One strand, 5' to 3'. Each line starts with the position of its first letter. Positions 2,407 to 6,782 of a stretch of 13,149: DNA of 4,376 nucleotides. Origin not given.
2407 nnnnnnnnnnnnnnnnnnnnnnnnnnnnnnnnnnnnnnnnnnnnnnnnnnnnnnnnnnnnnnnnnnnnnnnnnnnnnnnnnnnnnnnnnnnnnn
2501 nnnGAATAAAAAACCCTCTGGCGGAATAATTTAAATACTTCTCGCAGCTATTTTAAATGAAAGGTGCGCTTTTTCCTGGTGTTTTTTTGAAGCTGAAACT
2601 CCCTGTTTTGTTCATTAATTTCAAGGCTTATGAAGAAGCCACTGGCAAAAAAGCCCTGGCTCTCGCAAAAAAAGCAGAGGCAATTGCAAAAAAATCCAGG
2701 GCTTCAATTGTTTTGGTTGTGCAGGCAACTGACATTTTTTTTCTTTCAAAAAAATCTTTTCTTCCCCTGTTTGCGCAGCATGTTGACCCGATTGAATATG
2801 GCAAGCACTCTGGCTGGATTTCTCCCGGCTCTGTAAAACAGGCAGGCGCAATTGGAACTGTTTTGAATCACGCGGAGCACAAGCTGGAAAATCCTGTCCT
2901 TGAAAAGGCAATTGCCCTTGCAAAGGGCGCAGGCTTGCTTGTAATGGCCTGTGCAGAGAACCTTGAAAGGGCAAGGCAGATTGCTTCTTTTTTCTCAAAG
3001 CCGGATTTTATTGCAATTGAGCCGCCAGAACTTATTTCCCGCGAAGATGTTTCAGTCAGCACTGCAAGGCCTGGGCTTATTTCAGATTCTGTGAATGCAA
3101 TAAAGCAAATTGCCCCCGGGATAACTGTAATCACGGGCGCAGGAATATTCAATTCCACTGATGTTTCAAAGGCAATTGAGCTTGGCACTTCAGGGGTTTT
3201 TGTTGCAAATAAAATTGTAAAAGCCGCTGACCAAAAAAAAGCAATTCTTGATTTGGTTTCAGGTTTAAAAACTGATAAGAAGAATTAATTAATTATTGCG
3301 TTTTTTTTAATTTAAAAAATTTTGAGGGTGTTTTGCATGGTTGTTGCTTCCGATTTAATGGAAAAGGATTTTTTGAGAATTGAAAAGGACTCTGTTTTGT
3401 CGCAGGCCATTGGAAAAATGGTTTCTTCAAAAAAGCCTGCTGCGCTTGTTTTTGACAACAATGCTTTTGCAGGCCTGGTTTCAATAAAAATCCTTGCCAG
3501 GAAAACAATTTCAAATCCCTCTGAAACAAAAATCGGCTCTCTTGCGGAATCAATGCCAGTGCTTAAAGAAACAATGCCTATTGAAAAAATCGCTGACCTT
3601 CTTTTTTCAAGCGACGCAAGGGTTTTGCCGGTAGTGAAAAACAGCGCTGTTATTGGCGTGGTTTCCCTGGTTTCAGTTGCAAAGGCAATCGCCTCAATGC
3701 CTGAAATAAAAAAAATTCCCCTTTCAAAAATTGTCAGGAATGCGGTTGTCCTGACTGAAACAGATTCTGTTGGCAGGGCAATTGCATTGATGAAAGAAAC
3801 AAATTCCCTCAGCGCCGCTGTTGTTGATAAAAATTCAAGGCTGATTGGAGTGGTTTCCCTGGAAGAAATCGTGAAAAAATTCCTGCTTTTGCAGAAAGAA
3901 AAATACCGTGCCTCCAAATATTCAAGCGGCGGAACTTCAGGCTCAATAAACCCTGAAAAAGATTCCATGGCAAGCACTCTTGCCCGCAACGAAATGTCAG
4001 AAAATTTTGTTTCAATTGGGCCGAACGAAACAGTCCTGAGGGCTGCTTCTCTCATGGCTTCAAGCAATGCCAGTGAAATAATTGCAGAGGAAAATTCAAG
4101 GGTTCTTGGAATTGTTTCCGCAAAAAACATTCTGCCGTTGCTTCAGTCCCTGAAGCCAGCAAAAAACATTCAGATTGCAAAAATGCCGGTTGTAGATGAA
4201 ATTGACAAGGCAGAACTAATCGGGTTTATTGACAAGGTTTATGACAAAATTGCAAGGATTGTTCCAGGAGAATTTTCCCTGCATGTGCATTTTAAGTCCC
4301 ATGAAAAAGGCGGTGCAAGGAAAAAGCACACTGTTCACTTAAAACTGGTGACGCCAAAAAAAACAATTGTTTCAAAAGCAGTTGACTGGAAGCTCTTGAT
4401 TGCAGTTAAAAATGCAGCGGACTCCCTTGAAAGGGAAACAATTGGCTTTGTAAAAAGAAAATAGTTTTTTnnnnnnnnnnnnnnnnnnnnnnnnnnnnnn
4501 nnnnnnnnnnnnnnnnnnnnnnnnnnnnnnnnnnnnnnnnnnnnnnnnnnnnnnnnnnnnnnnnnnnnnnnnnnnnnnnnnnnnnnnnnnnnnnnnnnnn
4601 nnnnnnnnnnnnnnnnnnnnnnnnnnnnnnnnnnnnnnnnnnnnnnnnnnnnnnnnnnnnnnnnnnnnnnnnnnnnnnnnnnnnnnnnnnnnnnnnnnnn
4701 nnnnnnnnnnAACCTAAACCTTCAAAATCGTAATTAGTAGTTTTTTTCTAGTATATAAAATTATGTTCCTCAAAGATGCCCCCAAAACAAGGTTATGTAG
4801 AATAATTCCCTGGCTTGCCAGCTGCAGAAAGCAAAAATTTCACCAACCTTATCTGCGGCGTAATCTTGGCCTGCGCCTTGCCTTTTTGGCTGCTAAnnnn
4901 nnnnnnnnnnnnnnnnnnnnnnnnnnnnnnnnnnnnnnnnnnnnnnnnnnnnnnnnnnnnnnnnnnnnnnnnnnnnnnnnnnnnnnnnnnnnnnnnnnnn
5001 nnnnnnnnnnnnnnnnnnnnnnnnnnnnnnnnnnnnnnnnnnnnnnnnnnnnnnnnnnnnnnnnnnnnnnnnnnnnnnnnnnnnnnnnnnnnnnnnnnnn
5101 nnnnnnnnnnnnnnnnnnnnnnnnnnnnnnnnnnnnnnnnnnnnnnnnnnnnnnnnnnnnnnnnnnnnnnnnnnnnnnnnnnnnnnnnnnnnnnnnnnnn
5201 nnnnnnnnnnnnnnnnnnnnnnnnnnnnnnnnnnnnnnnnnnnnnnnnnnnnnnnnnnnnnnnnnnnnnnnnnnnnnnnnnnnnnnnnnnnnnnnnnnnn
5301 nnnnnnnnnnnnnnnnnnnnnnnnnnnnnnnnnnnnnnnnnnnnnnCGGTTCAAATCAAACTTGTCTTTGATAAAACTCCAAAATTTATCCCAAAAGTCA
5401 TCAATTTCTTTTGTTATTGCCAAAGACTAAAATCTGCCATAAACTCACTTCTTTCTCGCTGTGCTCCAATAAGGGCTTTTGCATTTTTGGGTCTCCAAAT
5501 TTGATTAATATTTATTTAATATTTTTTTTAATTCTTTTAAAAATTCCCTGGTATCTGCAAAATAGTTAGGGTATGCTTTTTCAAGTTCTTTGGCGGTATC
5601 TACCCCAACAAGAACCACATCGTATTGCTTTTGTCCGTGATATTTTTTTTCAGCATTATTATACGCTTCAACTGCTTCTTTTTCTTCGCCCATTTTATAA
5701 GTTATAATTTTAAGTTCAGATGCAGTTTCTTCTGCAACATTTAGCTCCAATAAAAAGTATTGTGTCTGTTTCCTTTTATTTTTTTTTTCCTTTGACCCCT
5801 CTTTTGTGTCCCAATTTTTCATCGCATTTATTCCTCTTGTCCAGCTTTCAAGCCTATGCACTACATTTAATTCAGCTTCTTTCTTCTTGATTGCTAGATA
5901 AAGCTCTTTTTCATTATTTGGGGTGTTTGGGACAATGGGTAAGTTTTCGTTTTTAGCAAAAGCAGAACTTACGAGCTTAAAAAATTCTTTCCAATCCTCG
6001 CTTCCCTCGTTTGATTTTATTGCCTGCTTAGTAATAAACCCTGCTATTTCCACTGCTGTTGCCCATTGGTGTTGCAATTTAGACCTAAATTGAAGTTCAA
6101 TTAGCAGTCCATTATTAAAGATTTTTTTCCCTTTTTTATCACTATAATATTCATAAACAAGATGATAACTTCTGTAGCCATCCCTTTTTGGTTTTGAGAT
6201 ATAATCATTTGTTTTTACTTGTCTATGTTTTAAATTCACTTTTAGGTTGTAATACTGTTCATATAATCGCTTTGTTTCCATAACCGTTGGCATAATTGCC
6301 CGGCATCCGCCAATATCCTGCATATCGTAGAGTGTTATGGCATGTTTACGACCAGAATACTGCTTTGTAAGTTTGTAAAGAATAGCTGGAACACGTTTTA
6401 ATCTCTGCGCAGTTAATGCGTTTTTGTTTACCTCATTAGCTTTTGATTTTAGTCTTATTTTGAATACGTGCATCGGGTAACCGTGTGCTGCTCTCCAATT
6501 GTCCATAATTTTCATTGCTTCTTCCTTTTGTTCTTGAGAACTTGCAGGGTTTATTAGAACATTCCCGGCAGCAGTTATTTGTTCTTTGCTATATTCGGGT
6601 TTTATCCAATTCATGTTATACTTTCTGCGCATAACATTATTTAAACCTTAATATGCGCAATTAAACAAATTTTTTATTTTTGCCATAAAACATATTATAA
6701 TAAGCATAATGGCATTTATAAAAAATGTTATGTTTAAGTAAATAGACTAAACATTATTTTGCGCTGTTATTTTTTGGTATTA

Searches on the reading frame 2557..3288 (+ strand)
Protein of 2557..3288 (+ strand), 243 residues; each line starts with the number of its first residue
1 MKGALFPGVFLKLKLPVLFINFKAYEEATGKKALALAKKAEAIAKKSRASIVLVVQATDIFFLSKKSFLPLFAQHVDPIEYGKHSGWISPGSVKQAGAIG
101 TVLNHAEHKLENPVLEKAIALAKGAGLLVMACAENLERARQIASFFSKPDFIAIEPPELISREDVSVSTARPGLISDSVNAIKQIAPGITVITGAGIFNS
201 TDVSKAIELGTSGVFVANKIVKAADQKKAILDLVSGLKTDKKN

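Call 4: search_protein_families(library=pfam, proteins=[window:2557-3288:+], max_evalue=0.01)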
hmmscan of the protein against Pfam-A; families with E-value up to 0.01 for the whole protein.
window:2557-3288:+ (243 aa): 2 families
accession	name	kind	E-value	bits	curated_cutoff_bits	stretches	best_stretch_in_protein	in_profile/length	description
PF00121.24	TIM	-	9.3e-24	84.7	20.1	1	16-226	1-238/245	Triosephosphate isomerase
PF05690.20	ThiG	-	0.0016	18.3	23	1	181-226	169-213/247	Thiazole biosynthesis protein ThiG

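Call 8: search_protein_families(library=ncbifam, proteins=[window:2557-3288:+], max_evalue=0.001)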
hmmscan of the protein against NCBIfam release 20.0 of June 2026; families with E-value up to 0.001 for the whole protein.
window:2557-3288:+ (243 aa): 5 families
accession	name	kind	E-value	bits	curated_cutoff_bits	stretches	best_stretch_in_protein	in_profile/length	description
NF003302.0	PRK04302.1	subfamily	7.2e-68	228.7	132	1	14-237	2-222/223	triose-phosphate isomerase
TIGR00419.1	tim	equivalog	3.4e-32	112.1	130.6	1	18-223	2-227/228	triose-phosphate isomerase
NF001372.0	PRK00278.1-4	subfamily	9.3e-05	21.6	370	1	174-235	234-293/295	indole-3-glycerol phosphate synthase TrpC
NF001375.0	PRK00278.2-2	equivalog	0.00025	20.5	360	1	47-236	72-250/255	indole-3-glycerol phosphate synthase TrpC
TIGR02151.1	IPP_isom_2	equivalog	0.00064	18.8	281.3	1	177-234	248-307/338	type 2 isopentenyl-diphosphate Delta-isomerase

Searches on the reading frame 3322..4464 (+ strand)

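Call 8: search_protein_families(library=ncbifam, proteins=[window:3322-4464:+], max_evalue=0.001)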
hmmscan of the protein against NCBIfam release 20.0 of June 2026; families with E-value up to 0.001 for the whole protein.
window:3322-4464:+ (380 aa): 18 families
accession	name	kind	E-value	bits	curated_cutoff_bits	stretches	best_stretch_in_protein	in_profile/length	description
NF041552.1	TF_PrdR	equivalog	6.4e-16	57.8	795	1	9-131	8-133/577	sigma-54 dependent transcriptional regulator PrdR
NF011440.0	PRK14869.1-2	equivalog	1.5e-08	33.7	746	1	140-191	76-127/541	putative manganese-dependent inorganic diphosphatase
TIGR01302.1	IMP_dehydrog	equivalog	9.1e-08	31.4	481.5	0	83-187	95-200/450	IMP dehydrogenase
NF053863.1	DS11_antiphage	equivalog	1.2e-07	31.1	260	1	80-190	87-195/305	CBS domain-containing anti-phage protein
NF011445.0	PRK14869.2-1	equivalog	1.3e-07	30.5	483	0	137-199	74-136/548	putative manganese-dependent inorganic diphosphatase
NF053603.1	HhpR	exception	1.4e-07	31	520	1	89-196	21-125/282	CBS domain-containing high hydrostatic pressure regulator HhpR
NF005869.0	PRK07807.1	equivalog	1.5e-07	30.8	549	0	136-183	94-141/479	GuaB1 family IMP dehydrogenase-related protein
NF052358.1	GMPRedGuaB1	equivalog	6.2e-07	28.9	675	0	137-183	95-141/479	GMP reductase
NF011443.0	PRK14869.1-5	equivalog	1.1e-06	27.3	335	1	141-193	79-131/546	putative manganese-dependent inorganic diphosphatase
NF041630.1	CBS_CbpB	equivalog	2.5e-06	27.4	125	0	144-192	24-72/143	cyclic-di-AMP-binding protein CbpB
NF053704.1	TransRegCcpNBacil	equivalog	4.7e-06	26.1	260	0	128-187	71-130/208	transcriptional regulator CcpN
NF011442.0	PRK14869.1-4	equivalog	5.6e-06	25.1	400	0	80-135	82-138/543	putative manganese-dependent inorganic diphosphatase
TIGR01186.1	proV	subfamily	8.4e-06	25.1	326.6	0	138-185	249-296/363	betaine/proline/choline family ABC transporter ATP-binding protein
NF011449.0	PRK14869.2-5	equivalog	1.7e-05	24.1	411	0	156-304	93-234/451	putative manganese-dependent inorganic diphosphatase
NF038279.1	TF_CBS_SpxR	exception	2.2e-05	23.4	600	0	142-187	201-246/427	CBS-HotDog domain-containing transcription factor SpxR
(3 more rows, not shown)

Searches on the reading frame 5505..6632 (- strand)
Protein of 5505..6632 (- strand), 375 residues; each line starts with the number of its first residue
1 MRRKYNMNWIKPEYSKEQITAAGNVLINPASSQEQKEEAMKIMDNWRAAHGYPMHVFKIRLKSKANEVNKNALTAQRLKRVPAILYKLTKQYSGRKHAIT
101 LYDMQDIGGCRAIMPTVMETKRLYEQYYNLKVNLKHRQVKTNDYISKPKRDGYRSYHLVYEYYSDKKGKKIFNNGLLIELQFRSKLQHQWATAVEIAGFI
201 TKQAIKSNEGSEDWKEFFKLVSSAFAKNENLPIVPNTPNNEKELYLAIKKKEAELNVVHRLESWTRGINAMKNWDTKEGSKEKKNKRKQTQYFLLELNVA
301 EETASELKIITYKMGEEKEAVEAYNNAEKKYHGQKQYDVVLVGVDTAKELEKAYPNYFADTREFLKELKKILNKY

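Call 4: search_protein_families(library=pfam, proteins=[window:5505-6632:-], max_evalue=0.01)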
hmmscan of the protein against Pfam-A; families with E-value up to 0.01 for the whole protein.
window:5505-6632:- (375 aa): 1 family
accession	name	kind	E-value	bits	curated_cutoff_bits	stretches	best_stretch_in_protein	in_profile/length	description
PF04607.23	RelA_SpoT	-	3e-14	53.7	27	1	76-192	1-99/113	Region found in RelA / SpoT proteins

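Call 8: search_protein_families(library=ncbifam, proteins=[window:5505-6632:-], max_evalue=0.001)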
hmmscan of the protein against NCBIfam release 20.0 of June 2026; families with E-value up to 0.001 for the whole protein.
window:5505-6632:- (375 aa): 1 family
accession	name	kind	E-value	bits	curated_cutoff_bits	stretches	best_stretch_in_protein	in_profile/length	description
NF053588.1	GTPPhKinYjbM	equivalog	7.2e-11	42.2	320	1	72-193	38-151/201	GTP diphosphokinase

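Call 38: search_protein_families(library=padloc, proteins=[window:5505-6632:-], max_evalue=0.01)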
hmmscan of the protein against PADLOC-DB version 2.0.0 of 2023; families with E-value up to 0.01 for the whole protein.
window:5505-6632:- (375 aa): 1 family
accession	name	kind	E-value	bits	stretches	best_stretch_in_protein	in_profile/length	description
PDLC04999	PDC-S33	-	1.9e-111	370.9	1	7-373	1-343/349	-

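Call 39: search_solved_structures(query=window:5505-6632:-, max_evalue=0.01, show_alignments=2)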
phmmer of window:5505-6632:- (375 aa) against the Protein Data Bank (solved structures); distinct sequences matched with E-value up to 0.01: 8.
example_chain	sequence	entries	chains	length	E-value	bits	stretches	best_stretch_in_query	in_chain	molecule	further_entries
7ztb_A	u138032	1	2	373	2.7e-43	151.8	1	11-369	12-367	RelA/SpoT family protein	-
9erv_A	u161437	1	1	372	2.7e-43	151.8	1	11-369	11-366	RelA/SpoT family protein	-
2be3_A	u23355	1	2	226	2.4e-09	40.1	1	66-193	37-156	GTP pyrophosphokinase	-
3l9d_A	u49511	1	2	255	8e-08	35.1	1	75-195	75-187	Putative GTP pyrophosphokinase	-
5f2v_V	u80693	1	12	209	1e-06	31.5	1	76-194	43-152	GTP pyrophosphokinase YjbM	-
5ded_D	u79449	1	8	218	1.1e-06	31.4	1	76-193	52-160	GTP pyrophosphokinase YjbM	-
5dec_A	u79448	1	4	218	1.1e-06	31.3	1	76-193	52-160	GTP pyrophosphokinase YjbM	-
6fgk_A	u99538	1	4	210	0.00029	23.4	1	74-191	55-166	GTP pyrophosphokinase YwaC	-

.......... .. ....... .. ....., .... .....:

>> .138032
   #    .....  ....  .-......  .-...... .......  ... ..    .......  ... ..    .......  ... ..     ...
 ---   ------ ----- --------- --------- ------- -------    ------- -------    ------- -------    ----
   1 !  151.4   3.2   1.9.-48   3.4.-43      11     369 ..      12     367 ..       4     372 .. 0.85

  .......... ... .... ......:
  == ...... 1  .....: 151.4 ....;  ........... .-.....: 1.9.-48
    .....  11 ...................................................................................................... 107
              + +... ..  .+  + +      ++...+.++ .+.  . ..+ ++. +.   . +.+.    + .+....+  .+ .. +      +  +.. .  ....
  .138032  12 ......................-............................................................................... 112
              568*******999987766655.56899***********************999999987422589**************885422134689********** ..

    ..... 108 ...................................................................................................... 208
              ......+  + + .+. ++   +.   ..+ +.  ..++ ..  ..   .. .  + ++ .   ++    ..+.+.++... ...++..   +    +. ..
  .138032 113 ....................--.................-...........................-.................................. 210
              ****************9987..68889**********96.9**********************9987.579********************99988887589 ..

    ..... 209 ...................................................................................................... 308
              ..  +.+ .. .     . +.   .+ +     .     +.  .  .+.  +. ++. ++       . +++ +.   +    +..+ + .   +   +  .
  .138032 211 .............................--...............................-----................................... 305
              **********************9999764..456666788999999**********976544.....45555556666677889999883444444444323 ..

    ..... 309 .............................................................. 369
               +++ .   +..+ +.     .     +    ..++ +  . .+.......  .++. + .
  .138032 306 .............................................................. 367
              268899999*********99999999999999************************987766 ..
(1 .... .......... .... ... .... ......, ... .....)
